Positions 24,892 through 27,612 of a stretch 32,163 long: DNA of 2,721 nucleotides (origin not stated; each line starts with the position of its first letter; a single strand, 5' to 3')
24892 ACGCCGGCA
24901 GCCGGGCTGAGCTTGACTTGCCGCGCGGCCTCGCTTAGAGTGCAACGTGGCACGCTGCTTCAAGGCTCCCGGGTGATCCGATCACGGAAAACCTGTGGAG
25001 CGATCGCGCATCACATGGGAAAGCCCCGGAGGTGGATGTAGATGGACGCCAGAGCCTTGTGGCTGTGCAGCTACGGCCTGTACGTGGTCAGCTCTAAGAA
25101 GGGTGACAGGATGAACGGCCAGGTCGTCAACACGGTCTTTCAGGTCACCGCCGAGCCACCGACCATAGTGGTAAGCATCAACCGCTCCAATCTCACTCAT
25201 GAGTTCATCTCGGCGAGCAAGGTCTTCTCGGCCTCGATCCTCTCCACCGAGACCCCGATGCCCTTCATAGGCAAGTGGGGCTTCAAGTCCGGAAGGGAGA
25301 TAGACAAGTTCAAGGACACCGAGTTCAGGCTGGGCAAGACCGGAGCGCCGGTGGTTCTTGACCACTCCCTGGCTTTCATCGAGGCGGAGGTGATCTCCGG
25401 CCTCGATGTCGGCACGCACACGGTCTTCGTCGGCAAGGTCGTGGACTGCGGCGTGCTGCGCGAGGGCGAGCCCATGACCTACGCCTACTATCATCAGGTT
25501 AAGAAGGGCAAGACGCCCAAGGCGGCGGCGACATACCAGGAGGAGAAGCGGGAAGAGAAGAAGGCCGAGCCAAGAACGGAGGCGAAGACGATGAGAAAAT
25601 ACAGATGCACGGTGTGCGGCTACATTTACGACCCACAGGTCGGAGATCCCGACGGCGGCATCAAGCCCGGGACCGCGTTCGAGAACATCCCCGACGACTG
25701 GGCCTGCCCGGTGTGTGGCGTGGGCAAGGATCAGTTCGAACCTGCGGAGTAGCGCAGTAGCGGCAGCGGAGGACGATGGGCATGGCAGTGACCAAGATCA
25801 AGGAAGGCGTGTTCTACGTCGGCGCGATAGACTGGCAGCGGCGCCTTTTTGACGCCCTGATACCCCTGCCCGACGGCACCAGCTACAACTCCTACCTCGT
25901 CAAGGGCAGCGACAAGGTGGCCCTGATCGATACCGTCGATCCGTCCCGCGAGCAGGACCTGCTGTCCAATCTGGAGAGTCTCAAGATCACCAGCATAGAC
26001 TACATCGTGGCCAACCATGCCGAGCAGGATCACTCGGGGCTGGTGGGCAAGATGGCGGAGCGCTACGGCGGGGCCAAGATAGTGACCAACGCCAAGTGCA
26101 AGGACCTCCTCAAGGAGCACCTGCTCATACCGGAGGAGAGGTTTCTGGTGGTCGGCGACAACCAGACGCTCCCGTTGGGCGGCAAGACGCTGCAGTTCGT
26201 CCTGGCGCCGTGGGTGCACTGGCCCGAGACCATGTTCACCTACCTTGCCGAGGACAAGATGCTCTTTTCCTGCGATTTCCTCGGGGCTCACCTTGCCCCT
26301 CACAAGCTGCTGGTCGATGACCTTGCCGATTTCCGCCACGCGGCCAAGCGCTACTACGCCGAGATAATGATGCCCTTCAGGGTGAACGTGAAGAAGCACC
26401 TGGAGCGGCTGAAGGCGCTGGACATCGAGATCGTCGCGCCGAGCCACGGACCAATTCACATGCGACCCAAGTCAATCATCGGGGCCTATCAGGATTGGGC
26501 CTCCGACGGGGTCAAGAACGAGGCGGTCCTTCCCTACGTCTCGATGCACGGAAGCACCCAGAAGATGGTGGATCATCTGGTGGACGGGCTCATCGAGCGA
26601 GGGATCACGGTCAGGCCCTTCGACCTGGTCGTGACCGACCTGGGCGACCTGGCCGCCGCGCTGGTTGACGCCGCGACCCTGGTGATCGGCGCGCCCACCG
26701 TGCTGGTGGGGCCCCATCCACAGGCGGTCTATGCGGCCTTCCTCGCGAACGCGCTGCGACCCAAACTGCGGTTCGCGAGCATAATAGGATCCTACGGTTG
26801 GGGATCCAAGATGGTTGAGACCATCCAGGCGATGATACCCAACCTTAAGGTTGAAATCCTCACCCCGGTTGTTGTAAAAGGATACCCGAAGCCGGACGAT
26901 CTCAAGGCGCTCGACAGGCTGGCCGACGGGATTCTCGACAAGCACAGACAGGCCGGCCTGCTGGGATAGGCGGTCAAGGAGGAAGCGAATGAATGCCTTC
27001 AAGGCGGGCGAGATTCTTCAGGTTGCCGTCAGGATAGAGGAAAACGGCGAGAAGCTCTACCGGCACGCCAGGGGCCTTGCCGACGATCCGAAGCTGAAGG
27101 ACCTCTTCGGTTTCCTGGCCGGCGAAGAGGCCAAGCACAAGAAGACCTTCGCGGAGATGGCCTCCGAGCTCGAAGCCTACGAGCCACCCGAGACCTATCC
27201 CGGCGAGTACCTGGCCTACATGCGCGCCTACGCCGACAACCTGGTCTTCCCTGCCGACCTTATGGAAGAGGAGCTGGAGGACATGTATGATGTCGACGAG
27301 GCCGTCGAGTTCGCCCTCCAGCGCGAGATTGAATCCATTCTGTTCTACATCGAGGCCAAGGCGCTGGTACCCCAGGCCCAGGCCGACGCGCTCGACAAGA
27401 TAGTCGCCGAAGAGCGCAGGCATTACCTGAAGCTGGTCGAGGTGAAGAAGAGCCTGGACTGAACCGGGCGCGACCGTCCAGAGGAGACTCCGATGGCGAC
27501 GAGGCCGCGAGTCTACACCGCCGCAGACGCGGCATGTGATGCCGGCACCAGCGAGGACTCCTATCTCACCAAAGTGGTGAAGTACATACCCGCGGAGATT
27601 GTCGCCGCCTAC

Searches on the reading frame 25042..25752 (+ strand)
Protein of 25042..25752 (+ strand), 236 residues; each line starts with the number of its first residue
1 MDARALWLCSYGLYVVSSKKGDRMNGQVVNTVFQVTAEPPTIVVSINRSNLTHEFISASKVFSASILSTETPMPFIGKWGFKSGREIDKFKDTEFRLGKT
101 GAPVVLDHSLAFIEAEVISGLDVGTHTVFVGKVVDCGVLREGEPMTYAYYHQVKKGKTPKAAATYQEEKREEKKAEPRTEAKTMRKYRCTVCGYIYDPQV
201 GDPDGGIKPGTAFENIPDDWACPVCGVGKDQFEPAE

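Call 14: find_encoding_contigs(protein=window:25042-25752:+, flank=10000, max_places=6)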
Protein window:25042-25752:+ (236 aa): no gene with exactly this product is on record in the collection.

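Call 16: search_protein_families(library=pfam, proteins=[window:25042-25752:+])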
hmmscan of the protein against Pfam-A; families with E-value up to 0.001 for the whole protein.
window:25042-25752:+ (236 aa): 3 families
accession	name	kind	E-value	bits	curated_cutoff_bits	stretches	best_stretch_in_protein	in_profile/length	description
PF01613.24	Flavin_Reduct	-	8.6e-33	114.1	27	1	10-151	5-146/153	Flavin reductase like domain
PF00301.25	Rubredoxin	-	2.4e-25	88.7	23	1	186-232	1-47/47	Rubredoxin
PF21349.2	RUBY_RBDX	-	3.8e-07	29.9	26.5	0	217-233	16-30/30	Rubrerythrin, rubredoxin-like domain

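Call 17: find_homologous_proteins(query=window:25042-25752:+, max_evalue=1e-30)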
Query window:25042-25752:+ (236 aa): 7746 proteins with E <= 1e-30 among 8000 candidates; the best 120 are listed.
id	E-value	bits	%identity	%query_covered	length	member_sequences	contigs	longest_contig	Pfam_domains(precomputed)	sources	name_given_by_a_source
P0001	1.8e-144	497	91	100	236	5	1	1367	PF21349.3,PF00301.26,PF01613.25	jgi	jgi:rubredoxin/flavin reductase (DIM6/NTAB) family NADH-FMN oxidoreductase RutF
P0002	7.9e-133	459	82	100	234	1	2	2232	PF21349.3,PF00301.26,PF01613.25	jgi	jgi:flavin reductase (DIM6/NTAB) family NADH-FMN oxidoreductase RutF/rubredoxin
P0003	2.2e-131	455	82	100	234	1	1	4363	PF21349.3,PF00301.26,PF01613.25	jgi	-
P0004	2.9e-130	451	79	100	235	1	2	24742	PF21349.3,PF00301.26,PF01613.25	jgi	jgi:flavin reductase (DIM6/NTAB) family NADH-FMN oxidoreductase RutF/rubredoxin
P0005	4.8e-130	450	79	100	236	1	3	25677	PF21349.3,PF00301.26,PF01613.25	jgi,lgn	jgi:flavin reductase (DIM6/NTAB) family NADH-FMN oxidoreductase RutF/rubredoxin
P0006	5.7e-130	450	81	100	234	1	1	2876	PF21349.3,PF00301.26,PF01613.25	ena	-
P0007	8.5e-130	449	81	100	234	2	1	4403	PF21349.3,PF00301.26,PF01613.25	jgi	jgi:flavin reductase (DIM6/NTAB) family NADH-FMN oxidoreductase RutF/rubredoxin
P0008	1.6e-128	445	81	100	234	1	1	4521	PF21349.3,PF00301.26,PF01613.25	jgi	jgi:flavin reductase (DIM6/NTAB) family NADH-FMN oxidoreductase RutF/rubredoxin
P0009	6.4e-128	443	79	100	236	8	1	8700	PF21349.3,PF00301.26,PF01613.25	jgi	-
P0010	1.3e-126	439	77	100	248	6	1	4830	PF21349.3,PF00301.26,PF01613.25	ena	-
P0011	1.3e-126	439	78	100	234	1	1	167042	PF21349.3,PF00301.26,PF01613.25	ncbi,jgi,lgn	jgi:flavin reductase (DIM6/NTAB) family NADH-FMN oxidoreductase RutF/rubredoxin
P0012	1.6e-126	439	79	100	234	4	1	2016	PF21349.3,PF00301.26,PF01613.25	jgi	-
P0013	1.8e-126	438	74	100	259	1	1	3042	PF21349.3,PF00301.26,PF01613.25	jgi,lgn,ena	-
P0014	1.0e-125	436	78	100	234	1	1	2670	PF21349.3,PF00301.26,PF01613.25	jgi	jgi:flavin reductase (DIM6/NTAB) family NADH-FMN oxidoreductase RutF/rubredoxin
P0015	8.0e-125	433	75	100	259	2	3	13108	PF21349.3,PF00301.26,PF01613.25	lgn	-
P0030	1.9e-113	396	69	99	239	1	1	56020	PF21349.3,PF00301.26,PF01613.25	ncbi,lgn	-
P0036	5.2e-113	394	70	100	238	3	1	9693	PF21349.3,PF00301.26,PF01613.25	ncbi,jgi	-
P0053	7.9e-111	387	67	100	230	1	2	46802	PF21349.3,PF00301.26,PF01613.25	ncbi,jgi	jgi:flavin reductase (DIM6/NTAB) family NADH-FMN oxidoreductase RutF/rubredoxin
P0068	1.0e-108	380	67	99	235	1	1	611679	PF21349.3,PF00301.26,PF01613.25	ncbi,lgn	-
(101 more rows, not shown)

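Call 18: find_encoding_contigs(protein=P0011, flank=10000, max_places=3)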
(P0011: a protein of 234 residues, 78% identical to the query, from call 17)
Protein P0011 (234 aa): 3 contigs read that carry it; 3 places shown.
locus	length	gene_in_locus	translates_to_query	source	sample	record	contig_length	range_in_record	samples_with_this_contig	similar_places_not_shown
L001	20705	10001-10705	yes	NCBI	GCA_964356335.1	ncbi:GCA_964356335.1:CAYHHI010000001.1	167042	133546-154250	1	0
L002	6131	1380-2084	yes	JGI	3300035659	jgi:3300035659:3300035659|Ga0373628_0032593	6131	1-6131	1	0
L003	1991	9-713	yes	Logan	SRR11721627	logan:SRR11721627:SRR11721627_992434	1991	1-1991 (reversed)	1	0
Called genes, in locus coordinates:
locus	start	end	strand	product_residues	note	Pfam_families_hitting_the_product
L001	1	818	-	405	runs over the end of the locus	PF00374:NiFeSe_Hases, PF00346:Complex1_49kDa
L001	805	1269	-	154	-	PF00329:Complex1_30kDa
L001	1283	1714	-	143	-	PF01058:Oxidored_q6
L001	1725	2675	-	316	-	PF00146:NADHdh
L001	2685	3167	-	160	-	PF00037:Fer4 (faint), PF13237:Fer4_10 (faint), PF13247:Fer4_11, PF12838:Fer4_7 (weak), PF13187:Fer4_9 (weak)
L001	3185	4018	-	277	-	PF00970:FAD_binding_6 (weak), PF00175:NAD_binding_1, PF10418:DHODB_Fe-S_bind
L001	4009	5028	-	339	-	PF00037:Fer4 (faint), PF12838:Fer4_7 (faint), PF13187:Fer4_9 (faint), PF13534:Fer4_17 (faint), PF13237:Fer4_10 (faint), PF14697:Fer4_21 (faint), PF13183:Fer4_8, PF17179:Fer4_22, +1 more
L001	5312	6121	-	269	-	PF02535:Zip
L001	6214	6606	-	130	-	PF13596:PAS_10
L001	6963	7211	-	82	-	-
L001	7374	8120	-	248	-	PF02353:CMAS (weak), PF03848:TehB (weak), PF13489:Methyltransf_23, PF01209:Ubie_methyltran, PF13847:Methyltransf_31, PF08241:Methyltransf_11, PF08242:Methyltransf_12, PF13649:Methyltransf_25, +2 more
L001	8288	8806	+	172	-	PF01145:Band_7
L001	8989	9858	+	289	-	PF02899:Phage_int_SAM_1 (faint), PF00589:Phage_integrase, PF22823:MrpR_C_cat (weak)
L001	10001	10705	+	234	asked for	PF01613:Flavin_Reduct, PF21349:RUBY_RBDX (faint), PF00301:Rubredoxin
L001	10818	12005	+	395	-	PF00753:Lactamase_B, PF19583:ODP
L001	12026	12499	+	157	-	PF05067:Mn_catalase (weak), PF02915:Rubrerythrin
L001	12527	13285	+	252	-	PF05175:MTS (weak), PF05401:NodS (weak), PF13489:Methyltransf_23, PF01209:Ubie_methyltran, PF13847:Methyltransf_31, PF08241:Methyltransf_11, PF08242:Methyltransf_12, PF13649:Methyltransf_25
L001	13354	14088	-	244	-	PF00072:Response_reg, PF00512:HisKA (weak)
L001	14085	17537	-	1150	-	PF00672:HAMP, PF00989:PAS (faint), PF08448:PAS_4 (faint), PF13426:PAS_9 (faint), PF00512:HisKA, PF02518:HATPase_c, PF00072:Response_reg, PF01627:Hpt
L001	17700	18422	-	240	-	PF00005:ABC_tran, PF13304:AAA_21 (faint)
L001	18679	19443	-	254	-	PF00005:ABC_tran, PF13304:AAA_21 (faint), PF12399:BCA_ABC_TP_C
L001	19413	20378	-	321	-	PF02653:BPD_transp_2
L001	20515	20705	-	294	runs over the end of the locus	PF02653:BPD_transp_2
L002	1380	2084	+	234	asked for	PF01613:Flavin_Reduct, PF21349:RUBY_RBDX (faint), PF00301:Rubredoxin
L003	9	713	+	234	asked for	PF01613:Flavin_Reduct, PF21349:RUBY_RBDX (faint), PF00301:Rubredoxin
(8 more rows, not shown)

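Call 19: find_encoding_contigs(protein=P0004, flank=10000, max_places=3)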
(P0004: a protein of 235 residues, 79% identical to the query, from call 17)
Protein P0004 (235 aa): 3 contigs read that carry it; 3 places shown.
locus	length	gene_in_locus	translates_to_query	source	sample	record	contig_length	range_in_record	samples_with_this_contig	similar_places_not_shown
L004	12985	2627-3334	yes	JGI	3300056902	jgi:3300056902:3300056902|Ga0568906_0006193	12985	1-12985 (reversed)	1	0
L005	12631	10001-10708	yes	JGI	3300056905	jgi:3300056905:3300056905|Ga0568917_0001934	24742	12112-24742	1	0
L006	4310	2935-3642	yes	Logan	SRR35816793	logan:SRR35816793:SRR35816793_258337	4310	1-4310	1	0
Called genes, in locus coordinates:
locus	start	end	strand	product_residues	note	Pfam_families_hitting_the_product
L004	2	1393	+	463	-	?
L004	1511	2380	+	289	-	PF00589:Phage_integrase, PF22823:MrpR_C_cat (weak)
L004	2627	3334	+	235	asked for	PF01613:Flavin_Reduct, PF21349:RUBY_RBDX (faint), PF00301:Rubredoxin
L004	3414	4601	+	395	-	PF00753:Lactamase_B, PF19583:ODP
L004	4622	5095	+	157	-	PF02915:Rubrerythrin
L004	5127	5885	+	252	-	PF13489:Methyltransf_23, PF01209:Ubie_methyltran (weak), PF05175:MTS (weak), PF13847:Methyltransf_31, PF08241:Methyltransf_11, PF08242:Methyltransf_12, PF13649:Methyltransf_25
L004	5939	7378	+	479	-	-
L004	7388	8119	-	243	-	PF00072:Response_reg, PF00512:HisKA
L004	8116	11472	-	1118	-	PF00672:HAMP, PF08448:PAS_4 (weak), PF13426:PAS_9, PF00512:HisKA, PF02518:HATPase_c, PF00072:Response_reg, PF01627:Hpt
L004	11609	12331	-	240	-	PF00005:ABC_tran, PF13304:AAA_21 (faint)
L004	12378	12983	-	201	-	?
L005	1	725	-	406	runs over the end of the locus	PF00374:NiFeSe_Hases, PF00346:Complex1_49kDa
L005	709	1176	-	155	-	PF00329:Complex1_30kDa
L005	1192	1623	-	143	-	PF01058:Oxidored_q6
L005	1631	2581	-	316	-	PF00146:NADHdh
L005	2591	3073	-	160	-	PF13237:Fer4_10 (faint), PF13247:Fer4_11, PF14697:Fer4_21 (weak), PF12838:Fer4_7, PF13187:Fer4_9 (weak), PF00037:Fer4 (weak)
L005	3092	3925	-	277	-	PF00970:FAD_binding_6 (weak), PF00175:NAD_binding_1, PF10418:DHODB_Fe-S_bind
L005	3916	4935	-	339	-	PF00037:Fer4 (faint), PF12838:Fer4_7 (faint), PF13237:Fer4_10 (faint), PF13187:Fer4_9 (faint), PF13534:Fer4_17 (faint), PF12797:Fer4_2 (faint), PF13183:Fer4_8, PF17179:Fer4_22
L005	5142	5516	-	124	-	PF13596:PAS_10, PF08448:PAS_4 (weak), PF13426:PAS_9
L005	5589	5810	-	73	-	-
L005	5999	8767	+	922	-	PF01663:Phosphodiest, PF14559:TPR_19, PF13424:TPR_12 (weak), PF13432:TPR_16, PF23914:TPR_CcmH_CycH, PF13424:TPR_12, PF13432:TPR_16, PF14559:TPR_19, +21 more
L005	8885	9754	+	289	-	PF00589:Phage_integrase, PF22823:MrpR_C_cat (weak)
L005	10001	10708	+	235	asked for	PF01613:Flavin_Reduct, PF21349:RUBY_RBDX (faint), PF00301:Rubredoxin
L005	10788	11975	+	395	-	PF00753:Lactamase_B, PF19583:ODP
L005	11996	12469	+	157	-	PF02915:Rubrerythrin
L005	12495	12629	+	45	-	?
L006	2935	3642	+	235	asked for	PF01613:Flavin_Reduct, PF21349:RUBY_RBDX (faint), PF00301:Rubredoxin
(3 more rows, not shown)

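Call 20: find_encoding_contigs(protein=P0005, flank=10000, max_places=3)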
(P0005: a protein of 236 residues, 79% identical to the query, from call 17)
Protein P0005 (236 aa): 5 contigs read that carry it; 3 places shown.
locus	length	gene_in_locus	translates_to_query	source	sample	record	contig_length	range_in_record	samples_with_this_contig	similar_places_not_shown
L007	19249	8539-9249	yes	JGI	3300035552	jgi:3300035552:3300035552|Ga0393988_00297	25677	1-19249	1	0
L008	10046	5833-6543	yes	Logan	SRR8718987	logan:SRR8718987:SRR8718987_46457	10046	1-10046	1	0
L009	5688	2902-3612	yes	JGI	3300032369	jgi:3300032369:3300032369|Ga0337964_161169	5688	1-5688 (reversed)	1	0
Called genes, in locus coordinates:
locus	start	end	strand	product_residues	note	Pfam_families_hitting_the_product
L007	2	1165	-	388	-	?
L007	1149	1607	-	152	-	-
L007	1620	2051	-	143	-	PF01058:Oxidored_q6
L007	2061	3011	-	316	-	PF00146:NADHdh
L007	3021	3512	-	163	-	-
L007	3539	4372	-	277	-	-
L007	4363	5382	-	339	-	-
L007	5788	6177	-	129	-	PF13596:PAS_10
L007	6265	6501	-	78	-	-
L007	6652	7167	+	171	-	PF01145:Band_7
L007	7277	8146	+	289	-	PF13495:Phage_int_SAM_4 (weak), PF00589:Phage_integrase, PF22823:MrpR_C_cat (weak)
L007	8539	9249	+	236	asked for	PF01613:Flavin_Reduct, PF00301:Rubredoxin, PF21349:RUBY_RBDX (faint)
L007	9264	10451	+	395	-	PF00753:Lactamase_B, PF19583:ODP, PF00258:Flavodoxin_1 (weak)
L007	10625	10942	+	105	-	-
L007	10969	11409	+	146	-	-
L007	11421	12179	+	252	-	-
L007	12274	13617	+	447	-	-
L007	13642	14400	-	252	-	-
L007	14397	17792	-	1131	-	-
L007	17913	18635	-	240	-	-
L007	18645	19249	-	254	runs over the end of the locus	-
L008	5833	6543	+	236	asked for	PF01613:Flavin_Reduct, PF00301:Rubredoxin, PF21349:RUBY_RBDX (faint)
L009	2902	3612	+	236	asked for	PF01613:Flavin_Reduct, PF00301:Rubredoxin, PF21349:RUBY_RBDX (faint)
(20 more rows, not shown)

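Call 39: find_encoding_contigs(protein=P0001, flank=10000, max_places=5)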
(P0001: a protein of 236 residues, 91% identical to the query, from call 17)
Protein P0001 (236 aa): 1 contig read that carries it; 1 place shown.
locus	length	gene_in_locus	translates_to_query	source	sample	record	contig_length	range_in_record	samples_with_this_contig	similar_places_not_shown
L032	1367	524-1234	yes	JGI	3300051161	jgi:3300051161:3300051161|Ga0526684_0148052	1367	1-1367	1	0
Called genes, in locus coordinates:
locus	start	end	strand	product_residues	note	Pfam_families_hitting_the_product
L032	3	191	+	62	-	?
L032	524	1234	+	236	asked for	PF01613:Flavin_Reduct, PF00301:Rubredoxin, PF21349:RUBY_RBDX (faint)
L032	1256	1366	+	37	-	?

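Call 40: find_encoding_contigs(protein=P0003, flank=10000, max_places=3)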
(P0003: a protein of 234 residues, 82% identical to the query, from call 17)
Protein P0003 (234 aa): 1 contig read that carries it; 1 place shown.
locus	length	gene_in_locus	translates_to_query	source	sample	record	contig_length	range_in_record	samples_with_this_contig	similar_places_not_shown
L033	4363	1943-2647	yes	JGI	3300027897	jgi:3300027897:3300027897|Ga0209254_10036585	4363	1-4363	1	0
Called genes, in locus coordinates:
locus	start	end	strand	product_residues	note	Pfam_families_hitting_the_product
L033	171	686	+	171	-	PF01145:Band_7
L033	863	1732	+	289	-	PF13495:Phage_int_SAM_4 (faint), PF00589:Phage_integrase, PF22823:MrpR_C_cat (weak)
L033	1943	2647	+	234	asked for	PF01613:Flavin_Reduct, PF21349:RUBY_RBDX (faint), PF00301:Rubredoxin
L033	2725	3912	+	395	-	PF00753:Lactamase_B, PF19583:ODP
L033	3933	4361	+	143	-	?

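Call 69: list_cluster_members(proteins=[P0011, P0030, P0036, P0053, P0068])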
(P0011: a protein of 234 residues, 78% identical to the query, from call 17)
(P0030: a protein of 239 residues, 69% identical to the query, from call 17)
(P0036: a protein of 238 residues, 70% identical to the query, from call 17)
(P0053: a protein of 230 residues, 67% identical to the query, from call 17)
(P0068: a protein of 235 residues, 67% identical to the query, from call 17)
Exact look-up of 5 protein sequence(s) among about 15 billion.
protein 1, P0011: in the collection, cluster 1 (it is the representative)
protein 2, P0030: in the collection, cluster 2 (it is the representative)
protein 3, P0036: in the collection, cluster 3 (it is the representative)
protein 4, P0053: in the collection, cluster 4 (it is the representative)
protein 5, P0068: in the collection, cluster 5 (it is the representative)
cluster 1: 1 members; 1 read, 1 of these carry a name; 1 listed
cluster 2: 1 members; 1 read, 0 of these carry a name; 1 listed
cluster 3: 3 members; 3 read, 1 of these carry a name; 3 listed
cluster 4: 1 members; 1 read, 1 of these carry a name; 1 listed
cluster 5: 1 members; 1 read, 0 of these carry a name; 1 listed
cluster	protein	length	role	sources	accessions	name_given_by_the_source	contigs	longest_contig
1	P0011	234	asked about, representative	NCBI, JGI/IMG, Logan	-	flavin reductase (DIM6/NTAB) family NADH-FMN oxidoreductase RutF/rubredoxin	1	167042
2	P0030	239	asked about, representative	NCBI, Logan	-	-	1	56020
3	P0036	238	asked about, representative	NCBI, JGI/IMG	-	-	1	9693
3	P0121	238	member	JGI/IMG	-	flavin reductase (DIM6/NTAB) family NADH-FMN oxidoreductase RutF/rubredoxin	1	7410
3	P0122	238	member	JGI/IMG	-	-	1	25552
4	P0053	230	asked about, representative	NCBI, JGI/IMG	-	flavin reductase (DIM6/NTAB) family NADH-FMN oxidoreductase RutF/rubredoxin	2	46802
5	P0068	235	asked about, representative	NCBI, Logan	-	-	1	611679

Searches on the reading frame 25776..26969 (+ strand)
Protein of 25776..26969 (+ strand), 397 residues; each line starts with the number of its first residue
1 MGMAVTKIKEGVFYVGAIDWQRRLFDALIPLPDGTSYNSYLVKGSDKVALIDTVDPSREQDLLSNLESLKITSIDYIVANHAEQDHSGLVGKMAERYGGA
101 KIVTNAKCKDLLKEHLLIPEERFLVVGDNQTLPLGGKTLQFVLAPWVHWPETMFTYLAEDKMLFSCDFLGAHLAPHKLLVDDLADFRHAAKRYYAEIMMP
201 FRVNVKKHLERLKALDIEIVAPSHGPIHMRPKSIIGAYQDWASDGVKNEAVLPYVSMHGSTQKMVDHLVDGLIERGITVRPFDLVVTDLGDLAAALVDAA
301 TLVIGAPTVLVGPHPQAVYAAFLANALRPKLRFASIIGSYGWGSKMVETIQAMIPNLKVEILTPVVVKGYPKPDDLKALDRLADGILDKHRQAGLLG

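Call 15: find_encoding_contigs(protein=window:25776-26969:+, flank=10000, max_places=6)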
Protein window:25776-26969:+ (397 aa): no gene with exactly this product is on record in the collection.

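Call 16: search_protein_families(library=pfam, proteins=[window:25776-26969:+])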
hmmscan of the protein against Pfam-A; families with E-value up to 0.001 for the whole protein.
window:25776-26969:+ (397 aa): 3 families
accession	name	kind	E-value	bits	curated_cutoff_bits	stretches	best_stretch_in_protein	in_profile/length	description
PF19583.5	ODP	-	9.1e-24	84.8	27.2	1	37-225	3-194/194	ODP family beta lactamase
PF00753.33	Lactamase_B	-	1.3e-11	45.2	22.7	1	35-224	4-196/196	Metallo-beta-lactamase superfamily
PF00258.30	Flavodoxin_1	-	7.3e-06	26.6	25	1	254-377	3-137/143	Flavodoxin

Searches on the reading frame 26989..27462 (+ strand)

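Call 16: search_protein_families(library=pfam, proteins=[window:26989-27462:+])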
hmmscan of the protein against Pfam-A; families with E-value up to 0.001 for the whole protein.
window:26989-27462:+ (157 aa): 2 families
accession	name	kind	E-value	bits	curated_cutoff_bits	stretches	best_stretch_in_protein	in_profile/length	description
PF02915.23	Rubrerythrin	-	1.7e-11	45.1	22.8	1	8-149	1-133/137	Rubrerythrin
PF05067.18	Mn_catalase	-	0.0005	19.6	27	0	15-71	148-207/284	Manganese containing catalase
